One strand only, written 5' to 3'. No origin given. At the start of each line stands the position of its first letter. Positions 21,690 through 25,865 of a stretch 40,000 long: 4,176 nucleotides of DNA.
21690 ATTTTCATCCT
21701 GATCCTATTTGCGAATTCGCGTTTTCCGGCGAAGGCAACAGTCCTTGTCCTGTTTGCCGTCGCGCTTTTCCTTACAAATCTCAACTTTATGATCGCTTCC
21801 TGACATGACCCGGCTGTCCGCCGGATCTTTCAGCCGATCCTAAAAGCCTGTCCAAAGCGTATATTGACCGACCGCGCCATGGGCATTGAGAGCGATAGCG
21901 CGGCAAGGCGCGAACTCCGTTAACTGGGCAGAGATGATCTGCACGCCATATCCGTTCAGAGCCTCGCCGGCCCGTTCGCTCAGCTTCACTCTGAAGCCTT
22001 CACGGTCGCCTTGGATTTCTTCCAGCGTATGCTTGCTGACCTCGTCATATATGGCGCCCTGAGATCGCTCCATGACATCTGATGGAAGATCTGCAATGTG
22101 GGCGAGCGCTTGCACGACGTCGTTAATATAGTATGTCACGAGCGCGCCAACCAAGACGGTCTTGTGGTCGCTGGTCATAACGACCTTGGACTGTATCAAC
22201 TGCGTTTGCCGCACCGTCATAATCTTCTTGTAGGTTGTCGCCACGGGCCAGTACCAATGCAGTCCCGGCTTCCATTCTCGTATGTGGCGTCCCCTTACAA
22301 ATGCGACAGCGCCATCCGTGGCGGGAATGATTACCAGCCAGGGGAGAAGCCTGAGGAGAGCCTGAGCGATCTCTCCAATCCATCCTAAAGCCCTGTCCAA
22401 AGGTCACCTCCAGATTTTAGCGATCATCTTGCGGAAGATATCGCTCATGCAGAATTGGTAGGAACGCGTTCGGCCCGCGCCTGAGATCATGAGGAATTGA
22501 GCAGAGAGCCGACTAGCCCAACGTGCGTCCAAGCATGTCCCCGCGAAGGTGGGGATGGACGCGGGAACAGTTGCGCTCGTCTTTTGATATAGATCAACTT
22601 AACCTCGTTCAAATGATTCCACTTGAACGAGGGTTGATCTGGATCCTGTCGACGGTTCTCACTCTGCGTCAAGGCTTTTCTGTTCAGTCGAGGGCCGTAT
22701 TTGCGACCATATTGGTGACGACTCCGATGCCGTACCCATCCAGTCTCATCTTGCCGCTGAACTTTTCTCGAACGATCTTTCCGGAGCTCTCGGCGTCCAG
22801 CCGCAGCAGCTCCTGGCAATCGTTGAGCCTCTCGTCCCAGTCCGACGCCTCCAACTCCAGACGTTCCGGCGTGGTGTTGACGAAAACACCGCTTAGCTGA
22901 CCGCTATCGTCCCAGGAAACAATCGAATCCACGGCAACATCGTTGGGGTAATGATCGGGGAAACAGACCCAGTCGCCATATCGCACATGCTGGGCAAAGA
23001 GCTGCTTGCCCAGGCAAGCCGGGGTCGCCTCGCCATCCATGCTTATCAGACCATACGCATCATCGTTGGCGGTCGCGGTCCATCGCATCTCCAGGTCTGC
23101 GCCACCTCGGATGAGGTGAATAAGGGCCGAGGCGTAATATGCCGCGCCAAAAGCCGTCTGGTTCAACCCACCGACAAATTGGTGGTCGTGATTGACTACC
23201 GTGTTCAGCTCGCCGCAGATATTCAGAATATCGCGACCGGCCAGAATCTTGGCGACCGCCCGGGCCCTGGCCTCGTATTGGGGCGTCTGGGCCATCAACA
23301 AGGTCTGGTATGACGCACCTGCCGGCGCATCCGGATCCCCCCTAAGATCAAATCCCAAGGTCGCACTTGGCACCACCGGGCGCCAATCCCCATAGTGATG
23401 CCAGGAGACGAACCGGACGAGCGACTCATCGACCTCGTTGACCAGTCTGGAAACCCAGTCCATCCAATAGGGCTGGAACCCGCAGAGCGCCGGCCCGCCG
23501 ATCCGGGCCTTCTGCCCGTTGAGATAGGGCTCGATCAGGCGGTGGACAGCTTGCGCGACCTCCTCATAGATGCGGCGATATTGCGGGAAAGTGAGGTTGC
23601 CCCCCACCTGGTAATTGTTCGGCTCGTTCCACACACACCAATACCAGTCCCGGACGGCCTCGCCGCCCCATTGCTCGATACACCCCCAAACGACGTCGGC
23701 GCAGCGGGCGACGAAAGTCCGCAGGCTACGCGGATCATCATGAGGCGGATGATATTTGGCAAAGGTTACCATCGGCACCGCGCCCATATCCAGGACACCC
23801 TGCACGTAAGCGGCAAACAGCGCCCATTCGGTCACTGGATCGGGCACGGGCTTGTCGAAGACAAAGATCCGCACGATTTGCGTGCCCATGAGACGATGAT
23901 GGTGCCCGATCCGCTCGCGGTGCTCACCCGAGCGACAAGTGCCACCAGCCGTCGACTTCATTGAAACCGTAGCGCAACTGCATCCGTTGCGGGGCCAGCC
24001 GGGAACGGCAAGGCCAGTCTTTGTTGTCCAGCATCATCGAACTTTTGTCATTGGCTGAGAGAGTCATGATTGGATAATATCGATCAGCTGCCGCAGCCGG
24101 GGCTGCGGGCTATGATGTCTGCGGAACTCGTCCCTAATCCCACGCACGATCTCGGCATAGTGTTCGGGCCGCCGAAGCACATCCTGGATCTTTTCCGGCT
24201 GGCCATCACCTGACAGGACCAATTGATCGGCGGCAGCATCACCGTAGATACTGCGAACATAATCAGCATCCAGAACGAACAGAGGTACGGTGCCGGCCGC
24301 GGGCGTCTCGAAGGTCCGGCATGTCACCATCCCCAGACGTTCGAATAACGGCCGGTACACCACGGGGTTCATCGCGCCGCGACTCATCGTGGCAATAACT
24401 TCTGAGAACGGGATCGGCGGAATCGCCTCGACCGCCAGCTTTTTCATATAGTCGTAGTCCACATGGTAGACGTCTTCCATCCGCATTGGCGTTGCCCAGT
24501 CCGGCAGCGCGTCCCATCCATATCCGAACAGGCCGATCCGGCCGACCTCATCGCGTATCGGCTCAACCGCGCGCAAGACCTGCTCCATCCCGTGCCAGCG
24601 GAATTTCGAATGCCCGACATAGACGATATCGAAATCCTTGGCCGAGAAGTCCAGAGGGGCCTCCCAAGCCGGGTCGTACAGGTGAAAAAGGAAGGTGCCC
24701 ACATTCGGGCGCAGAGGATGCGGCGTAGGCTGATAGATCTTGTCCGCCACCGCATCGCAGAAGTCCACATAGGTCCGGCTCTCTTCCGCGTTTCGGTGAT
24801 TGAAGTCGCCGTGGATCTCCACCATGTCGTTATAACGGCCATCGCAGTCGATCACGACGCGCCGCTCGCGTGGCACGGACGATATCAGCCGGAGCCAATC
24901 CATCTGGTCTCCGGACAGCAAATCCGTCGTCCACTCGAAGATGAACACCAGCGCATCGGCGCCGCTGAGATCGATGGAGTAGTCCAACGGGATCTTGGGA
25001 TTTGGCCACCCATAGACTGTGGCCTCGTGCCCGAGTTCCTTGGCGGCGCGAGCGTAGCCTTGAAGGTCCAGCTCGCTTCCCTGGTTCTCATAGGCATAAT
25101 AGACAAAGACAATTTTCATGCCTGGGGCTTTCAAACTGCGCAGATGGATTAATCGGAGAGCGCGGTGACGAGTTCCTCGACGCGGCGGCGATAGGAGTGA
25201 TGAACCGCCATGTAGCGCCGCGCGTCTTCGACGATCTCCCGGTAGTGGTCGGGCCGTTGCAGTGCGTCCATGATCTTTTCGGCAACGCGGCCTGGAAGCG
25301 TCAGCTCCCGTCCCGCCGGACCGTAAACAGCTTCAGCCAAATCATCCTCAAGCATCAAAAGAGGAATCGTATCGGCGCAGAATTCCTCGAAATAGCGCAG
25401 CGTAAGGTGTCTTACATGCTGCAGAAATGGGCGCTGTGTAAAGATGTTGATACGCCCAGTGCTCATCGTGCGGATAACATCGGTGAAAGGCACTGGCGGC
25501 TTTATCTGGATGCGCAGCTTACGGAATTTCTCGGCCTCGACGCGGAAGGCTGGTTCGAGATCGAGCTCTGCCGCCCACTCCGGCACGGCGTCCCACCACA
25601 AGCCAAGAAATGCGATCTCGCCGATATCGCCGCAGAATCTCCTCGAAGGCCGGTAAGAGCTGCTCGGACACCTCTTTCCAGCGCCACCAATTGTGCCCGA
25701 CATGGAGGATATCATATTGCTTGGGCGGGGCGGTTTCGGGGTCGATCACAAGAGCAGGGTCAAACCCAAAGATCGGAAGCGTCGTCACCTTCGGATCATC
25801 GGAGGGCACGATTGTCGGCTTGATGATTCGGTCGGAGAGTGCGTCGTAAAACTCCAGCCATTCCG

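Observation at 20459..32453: tRNA-flanked orphan glycan locus with no recognisable priming, polymerisation or export machinery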

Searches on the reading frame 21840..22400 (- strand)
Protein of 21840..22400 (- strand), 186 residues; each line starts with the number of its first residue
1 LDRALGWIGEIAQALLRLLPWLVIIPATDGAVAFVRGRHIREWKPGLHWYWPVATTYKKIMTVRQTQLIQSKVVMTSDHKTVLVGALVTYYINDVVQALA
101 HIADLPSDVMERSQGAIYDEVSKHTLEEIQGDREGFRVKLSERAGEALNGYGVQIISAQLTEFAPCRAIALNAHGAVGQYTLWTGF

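Call 5: search_protein_families(library=pfam, proteins=[window:21840-22400:-], max_evalue=0.01)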
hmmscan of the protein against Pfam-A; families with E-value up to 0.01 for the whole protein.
window:21840-22400:- (186 aa): 1 family
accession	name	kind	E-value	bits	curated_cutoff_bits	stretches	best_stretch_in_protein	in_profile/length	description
PF01145.31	Band_7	-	1.9e-19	70.8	23.6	1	30-169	8-151/176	SPFH domain / Band 7 family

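Call 7: search_protein_families(library=ncbifam, proteins=[window:21840-22400:-], max_evalue=0.01)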
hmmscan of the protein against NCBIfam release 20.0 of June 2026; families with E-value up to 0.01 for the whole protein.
window:21840-22400:- (186 aa): 2 families
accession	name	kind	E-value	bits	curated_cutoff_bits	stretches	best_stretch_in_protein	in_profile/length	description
TIGR01933.1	hflK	equivalog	1.4e-09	37.8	159.4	1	24-167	3-149/261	FtsH protease activity modulator HflK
TIGR01932.1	hflC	equivalog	0.0073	15.2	134.4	0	39-102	44-107/318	protease modulator HflC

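Call 65: search_protein_families(library=padloc, proteins=[window:21840-22400:-], max_evalue=0.001)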
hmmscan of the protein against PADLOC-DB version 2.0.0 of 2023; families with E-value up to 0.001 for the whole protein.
window:21840-22400:- (186 aa): 0 families

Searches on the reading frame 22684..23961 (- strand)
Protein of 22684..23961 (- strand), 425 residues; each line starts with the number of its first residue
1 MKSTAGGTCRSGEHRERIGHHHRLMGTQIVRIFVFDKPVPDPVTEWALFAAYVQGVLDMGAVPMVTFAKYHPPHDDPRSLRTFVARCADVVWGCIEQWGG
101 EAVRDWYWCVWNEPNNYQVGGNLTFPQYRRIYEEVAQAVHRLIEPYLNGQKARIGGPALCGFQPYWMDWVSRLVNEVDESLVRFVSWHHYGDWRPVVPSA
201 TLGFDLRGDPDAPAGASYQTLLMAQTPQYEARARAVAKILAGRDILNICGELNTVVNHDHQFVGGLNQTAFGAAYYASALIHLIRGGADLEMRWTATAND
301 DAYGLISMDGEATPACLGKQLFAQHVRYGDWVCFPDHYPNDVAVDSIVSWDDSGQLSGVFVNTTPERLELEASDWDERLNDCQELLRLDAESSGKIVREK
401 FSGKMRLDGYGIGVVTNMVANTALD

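Call 5: search_protein_families(library=pfam, proteins=[window:22684-23961:-], max_evalue=0.01)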
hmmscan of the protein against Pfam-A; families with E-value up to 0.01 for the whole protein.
window:22684-23961:- (425 aa): 2 families
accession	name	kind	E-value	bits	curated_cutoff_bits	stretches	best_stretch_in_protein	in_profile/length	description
PF01229.23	Glyco_hydro_39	-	8.4e-08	31.9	26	1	71-191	115-227/472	Glycosyl hydrolases family 39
PF11790.14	Glyco_hydro_cc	-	0.0023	18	21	1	110-192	71-147/237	Glycosyl hydrolase catalytic core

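Call 7: search_protein_families(library=ncbifam, proteins=[window:22684-23961:-], max_evalue=0.01)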
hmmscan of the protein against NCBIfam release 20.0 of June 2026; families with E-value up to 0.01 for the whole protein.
window:22684-23961:- (425 aa): 0 families

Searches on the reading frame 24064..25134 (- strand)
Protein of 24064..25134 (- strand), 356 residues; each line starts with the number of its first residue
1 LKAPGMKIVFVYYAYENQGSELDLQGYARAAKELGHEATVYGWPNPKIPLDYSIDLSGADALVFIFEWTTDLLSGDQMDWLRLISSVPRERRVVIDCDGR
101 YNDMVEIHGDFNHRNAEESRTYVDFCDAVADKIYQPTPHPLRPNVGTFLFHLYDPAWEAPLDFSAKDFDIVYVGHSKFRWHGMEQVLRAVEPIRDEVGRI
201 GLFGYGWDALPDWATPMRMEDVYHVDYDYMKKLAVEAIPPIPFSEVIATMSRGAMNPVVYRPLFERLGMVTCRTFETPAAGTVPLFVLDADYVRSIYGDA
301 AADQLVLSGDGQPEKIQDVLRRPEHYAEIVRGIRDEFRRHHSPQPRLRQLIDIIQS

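Call 5: search_protein_families(library=pfam, proteins=[window:24064-25134:-], max_evalue=0.01)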
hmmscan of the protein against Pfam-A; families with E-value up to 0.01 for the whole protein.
window:24064-25134:- (356 aa): 1 family
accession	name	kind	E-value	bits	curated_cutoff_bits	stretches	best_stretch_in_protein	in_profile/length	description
PF13524.12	Glyco_trans_1_2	-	1.1e-08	35.5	25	1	190-352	6-144/144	Glycosyl transferase-like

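Call 7: search_protein_families(library=ncbifam, proteins=[window:24064-25134:-], max_evalue=0.01)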
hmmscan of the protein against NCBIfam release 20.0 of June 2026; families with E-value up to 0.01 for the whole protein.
window:24064-25134:- (356 aa): 0 families

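Call 65: search_protein_families(library=padloc, proteins=[window:24064-25134:-], max_evalue=0.001)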
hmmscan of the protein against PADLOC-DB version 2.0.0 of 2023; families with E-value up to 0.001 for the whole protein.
window:24064-25134:- (356 aa): 0 families

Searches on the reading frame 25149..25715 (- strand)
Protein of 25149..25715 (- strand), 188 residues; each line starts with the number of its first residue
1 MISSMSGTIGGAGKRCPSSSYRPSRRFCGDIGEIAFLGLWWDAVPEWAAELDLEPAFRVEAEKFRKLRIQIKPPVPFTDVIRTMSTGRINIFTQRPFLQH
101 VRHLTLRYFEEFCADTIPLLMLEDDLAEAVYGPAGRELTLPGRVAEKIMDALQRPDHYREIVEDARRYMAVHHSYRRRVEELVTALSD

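Call 5: search_protein_families(library=pfam, proteins=[window:25149-25715:-], max_evalue=0.01)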
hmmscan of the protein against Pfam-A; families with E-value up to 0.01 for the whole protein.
window:25149-25715:- (188 aa): 1 family
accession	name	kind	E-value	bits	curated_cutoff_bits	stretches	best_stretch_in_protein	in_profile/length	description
PF13524.12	Glyco_trans_1_2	-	5.2e-07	30.2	25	1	57-183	17-143/144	Glycosyl transferase-like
